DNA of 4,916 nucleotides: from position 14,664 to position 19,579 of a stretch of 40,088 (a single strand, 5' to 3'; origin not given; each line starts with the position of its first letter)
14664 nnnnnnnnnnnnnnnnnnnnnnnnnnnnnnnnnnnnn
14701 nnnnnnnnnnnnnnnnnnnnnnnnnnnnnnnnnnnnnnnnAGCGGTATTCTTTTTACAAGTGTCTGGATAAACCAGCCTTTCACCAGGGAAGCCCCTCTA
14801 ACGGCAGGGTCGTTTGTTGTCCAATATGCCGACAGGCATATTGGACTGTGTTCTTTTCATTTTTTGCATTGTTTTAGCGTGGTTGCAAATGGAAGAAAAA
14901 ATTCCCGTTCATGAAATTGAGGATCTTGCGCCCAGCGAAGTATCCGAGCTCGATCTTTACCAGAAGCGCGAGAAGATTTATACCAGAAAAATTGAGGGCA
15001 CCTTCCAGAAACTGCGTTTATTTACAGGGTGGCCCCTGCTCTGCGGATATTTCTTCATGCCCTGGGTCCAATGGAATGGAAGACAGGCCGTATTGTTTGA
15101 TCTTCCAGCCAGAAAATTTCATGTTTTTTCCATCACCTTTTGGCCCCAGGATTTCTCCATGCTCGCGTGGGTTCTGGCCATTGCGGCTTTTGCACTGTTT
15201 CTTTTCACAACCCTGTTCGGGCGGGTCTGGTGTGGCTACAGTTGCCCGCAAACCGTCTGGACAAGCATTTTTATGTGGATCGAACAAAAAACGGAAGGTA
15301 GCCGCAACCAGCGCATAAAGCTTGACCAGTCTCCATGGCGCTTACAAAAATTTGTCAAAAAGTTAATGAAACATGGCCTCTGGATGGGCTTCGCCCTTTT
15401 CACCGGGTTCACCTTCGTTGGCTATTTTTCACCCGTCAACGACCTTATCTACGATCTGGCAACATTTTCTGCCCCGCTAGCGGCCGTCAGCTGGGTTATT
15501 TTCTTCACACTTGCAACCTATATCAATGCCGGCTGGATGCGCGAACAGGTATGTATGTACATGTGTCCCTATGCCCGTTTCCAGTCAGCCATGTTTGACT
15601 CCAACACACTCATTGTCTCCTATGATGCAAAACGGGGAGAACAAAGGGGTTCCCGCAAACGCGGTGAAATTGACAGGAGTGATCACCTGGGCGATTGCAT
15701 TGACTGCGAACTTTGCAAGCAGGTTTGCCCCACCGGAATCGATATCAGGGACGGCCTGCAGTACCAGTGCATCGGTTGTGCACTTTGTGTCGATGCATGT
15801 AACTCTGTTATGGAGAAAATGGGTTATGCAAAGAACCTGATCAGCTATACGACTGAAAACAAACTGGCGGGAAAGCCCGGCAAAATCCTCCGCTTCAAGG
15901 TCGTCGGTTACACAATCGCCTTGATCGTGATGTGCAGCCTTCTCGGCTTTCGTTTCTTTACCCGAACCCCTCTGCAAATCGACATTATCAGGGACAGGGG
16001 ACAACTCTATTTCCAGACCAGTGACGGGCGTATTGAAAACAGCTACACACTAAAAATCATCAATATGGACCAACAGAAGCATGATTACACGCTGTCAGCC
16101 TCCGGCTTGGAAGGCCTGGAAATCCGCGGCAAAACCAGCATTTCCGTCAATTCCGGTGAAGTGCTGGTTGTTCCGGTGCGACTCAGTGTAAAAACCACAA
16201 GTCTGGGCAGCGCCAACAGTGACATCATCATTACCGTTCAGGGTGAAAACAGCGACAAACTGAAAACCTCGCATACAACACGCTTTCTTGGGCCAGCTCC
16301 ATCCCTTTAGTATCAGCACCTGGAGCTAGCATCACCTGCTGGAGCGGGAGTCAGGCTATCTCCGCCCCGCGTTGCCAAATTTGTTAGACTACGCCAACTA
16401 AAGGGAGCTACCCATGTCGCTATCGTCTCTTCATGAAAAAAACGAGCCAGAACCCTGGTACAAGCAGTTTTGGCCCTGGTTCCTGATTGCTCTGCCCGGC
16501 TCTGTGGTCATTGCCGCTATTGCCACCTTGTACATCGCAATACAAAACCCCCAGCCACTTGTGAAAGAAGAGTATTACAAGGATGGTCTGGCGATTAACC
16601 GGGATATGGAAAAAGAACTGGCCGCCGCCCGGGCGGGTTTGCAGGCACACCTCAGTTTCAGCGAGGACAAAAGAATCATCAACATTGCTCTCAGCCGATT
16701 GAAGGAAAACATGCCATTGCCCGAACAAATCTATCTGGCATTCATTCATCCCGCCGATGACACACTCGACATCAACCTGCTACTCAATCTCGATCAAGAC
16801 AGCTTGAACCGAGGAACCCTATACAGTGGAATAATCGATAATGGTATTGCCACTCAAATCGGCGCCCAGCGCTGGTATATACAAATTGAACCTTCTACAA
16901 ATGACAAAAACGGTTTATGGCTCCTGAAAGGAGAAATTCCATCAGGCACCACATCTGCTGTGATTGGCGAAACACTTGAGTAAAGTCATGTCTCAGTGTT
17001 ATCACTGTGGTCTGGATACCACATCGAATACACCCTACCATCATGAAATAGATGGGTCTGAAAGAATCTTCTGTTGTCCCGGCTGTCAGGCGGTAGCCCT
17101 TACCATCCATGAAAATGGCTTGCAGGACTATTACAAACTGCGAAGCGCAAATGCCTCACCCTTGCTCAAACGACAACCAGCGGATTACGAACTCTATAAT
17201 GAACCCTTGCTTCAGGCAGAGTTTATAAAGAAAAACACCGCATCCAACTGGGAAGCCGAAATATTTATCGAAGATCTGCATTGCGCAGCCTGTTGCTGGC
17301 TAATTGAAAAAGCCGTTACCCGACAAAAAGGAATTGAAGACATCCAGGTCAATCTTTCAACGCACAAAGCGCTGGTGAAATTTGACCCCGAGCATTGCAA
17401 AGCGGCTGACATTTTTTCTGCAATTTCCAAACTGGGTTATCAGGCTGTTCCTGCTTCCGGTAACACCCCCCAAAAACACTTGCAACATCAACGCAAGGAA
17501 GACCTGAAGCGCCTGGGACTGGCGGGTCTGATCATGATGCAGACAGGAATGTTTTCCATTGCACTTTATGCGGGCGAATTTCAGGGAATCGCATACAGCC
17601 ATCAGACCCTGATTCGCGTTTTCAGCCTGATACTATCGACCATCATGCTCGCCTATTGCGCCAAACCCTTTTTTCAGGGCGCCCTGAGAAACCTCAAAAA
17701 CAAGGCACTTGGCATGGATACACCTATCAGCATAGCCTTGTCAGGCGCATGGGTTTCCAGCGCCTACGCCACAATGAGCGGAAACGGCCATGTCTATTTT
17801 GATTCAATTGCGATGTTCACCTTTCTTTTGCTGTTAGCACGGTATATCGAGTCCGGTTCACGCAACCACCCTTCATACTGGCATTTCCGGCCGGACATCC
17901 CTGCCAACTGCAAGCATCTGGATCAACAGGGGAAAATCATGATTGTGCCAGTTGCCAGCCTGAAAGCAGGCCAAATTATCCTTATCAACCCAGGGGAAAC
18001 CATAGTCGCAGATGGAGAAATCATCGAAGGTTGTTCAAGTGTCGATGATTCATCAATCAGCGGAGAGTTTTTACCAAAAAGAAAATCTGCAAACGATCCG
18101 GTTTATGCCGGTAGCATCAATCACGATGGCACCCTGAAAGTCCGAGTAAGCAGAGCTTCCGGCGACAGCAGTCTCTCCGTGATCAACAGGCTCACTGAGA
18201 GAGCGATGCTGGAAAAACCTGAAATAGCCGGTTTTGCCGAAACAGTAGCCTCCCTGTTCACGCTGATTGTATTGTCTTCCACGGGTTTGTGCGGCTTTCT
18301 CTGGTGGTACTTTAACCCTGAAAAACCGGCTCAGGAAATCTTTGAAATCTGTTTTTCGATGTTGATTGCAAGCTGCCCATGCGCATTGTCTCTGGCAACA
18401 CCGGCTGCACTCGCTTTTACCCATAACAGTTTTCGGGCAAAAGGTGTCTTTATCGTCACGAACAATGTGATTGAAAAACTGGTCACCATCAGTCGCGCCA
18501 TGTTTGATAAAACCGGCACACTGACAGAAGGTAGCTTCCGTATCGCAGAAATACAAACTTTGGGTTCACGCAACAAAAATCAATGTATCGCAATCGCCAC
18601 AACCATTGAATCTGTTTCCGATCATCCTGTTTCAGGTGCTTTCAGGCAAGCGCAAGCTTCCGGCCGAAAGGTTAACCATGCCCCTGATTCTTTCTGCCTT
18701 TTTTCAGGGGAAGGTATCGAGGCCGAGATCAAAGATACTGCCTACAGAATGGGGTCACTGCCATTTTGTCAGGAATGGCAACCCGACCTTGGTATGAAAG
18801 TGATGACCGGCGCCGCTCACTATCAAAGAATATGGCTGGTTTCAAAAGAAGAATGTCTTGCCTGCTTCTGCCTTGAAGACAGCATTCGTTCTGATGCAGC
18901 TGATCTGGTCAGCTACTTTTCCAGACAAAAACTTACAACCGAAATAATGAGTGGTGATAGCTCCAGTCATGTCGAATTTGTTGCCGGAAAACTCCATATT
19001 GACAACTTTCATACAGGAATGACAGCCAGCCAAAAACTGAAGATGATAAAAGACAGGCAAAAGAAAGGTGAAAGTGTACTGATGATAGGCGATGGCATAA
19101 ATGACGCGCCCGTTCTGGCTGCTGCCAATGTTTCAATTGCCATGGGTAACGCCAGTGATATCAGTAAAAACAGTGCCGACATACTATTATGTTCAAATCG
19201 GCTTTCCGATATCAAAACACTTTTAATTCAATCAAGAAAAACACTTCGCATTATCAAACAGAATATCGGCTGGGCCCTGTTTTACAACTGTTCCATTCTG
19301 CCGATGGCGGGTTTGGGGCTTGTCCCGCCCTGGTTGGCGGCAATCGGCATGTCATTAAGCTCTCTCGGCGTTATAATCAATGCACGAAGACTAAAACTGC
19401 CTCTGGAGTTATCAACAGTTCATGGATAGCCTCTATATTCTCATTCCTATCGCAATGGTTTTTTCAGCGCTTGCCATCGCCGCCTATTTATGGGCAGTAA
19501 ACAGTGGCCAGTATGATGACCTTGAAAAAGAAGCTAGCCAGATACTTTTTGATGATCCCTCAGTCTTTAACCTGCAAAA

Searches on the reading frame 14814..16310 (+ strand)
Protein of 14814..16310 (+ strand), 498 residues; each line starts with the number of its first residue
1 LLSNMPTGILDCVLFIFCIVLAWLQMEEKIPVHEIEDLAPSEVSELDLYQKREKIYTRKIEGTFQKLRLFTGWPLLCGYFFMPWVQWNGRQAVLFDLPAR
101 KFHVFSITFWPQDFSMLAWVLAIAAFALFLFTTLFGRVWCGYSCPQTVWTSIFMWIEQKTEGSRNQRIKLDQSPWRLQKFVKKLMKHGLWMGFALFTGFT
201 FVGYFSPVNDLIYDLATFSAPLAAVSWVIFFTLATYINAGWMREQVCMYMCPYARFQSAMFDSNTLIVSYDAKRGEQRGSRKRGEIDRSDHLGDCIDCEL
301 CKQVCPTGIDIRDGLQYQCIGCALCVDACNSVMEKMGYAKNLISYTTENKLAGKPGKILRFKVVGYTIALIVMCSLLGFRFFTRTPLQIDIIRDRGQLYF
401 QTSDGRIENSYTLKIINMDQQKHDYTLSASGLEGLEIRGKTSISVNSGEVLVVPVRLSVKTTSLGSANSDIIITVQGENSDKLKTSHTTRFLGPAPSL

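Call 8: search_protein_families(library=pfam, proteins=[window:14814-16310:+])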
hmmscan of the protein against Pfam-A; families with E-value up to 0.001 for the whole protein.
window:14814-16310:+ (498 aa): 9 families
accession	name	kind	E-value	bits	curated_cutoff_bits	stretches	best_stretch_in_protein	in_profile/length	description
PF13746.11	Fer4_18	-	1.7e-42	144.6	27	1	242-347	1-113/114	4Fe-4S dicluster domain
PF11614.14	FixG_C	-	5.2e-33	114.2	25.6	1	379-494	3-119/119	IG-like fold at C-terminal of FixG, putative oxidoreductase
PF13183.11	Fer4_8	-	1.1e-08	35.9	27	1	246-309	10-68/68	4Fe-4S dicluster domain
PF12838.12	Fer4_7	-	3.1e-08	34.4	27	1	246-309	7-52/52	4Fe-4S dicluster domain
PF13534.11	Fer4_17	-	3.2e-08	34.4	22.2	1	246-310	7-61/61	4Fe-4S dicluster domain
PF12801.12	Fer4_5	-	1.9e-07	31.4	22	1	118-156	2-41/48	4Fe-4S binding domain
PF13187.11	Fer4_9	-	6.4e-07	29.7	27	1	247-308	8-50/52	4Fe-4S dicluster domain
PF13484.11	Fer4_16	-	1.7e-05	25.9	30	0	246-307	7-65/66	4Fe-4S double cluster binding domain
PF14697.11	Fer4_21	-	2.1e-05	25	35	0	294-307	40-53/59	4Fe-4S dicluster domain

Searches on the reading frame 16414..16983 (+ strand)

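Call 8: search_protein_families(library=pfam, proteins=[window:16414-16983:+])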
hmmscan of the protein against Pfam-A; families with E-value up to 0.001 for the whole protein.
window:16414-16983:+ (189 aa): 1 family
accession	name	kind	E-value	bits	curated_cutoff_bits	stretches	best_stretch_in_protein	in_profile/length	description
PF05751.16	FixH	-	4.1e-28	98.7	23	1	17-175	1-149/150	FixH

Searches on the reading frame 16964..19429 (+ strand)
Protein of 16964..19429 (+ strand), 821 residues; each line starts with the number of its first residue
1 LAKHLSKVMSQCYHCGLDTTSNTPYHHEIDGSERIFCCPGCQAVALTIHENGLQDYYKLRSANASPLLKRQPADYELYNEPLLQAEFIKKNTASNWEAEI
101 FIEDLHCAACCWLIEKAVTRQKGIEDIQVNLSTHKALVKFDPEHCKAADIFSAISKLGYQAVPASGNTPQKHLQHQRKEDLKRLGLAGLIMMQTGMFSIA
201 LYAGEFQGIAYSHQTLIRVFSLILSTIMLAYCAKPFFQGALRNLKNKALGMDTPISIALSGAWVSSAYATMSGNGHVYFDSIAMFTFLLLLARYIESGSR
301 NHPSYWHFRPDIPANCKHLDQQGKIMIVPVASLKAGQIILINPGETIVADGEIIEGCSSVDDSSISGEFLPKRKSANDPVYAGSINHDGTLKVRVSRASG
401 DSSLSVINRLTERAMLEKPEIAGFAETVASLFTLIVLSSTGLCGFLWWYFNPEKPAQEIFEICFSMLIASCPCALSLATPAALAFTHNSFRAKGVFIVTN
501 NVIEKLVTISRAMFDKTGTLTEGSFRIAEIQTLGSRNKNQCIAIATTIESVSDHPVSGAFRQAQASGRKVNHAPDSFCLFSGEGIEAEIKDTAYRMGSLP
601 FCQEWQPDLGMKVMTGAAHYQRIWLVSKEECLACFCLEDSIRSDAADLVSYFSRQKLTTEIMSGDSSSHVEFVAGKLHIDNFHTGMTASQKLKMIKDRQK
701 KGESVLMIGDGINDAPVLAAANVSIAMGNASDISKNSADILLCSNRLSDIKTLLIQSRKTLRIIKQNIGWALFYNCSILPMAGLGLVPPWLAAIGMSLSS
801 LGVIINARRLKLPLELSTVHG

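Call 8: search_protein_families(library=pfam, proteins=[window:16964-19429:+])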
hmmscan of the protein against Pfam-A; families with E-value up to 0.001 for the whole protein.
window:16964-19429:+ (821 aa): 5 families
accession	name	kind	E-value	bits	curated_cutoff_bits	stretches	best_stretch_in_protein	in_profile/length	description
PF00122.25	E1-E2_ATPase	-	2.6e-39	135.1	28.1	1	315-487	6-175/181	E1-E2 ATPase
PF12156.14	ATPase-cat_bd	-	6.9e-23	81.6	27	1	11-91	1-85/86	Putative metal-binding domain of cation transport ATPase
PF00702.32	Hydrolase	-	1.5e-17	65.1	26.4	1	513-722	5-191/191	haloacid dehalogenase-like hydrolase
PF00403.32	HMA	-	4.7e-13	49.8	24.8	1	100-160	2-62/62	Heavy-metal-associated domain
PF08282.18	Hydrolase_3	-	1.2e-07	32.1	20.9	1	694-745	195-246/255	haloacid dehalogenase-like hydrolase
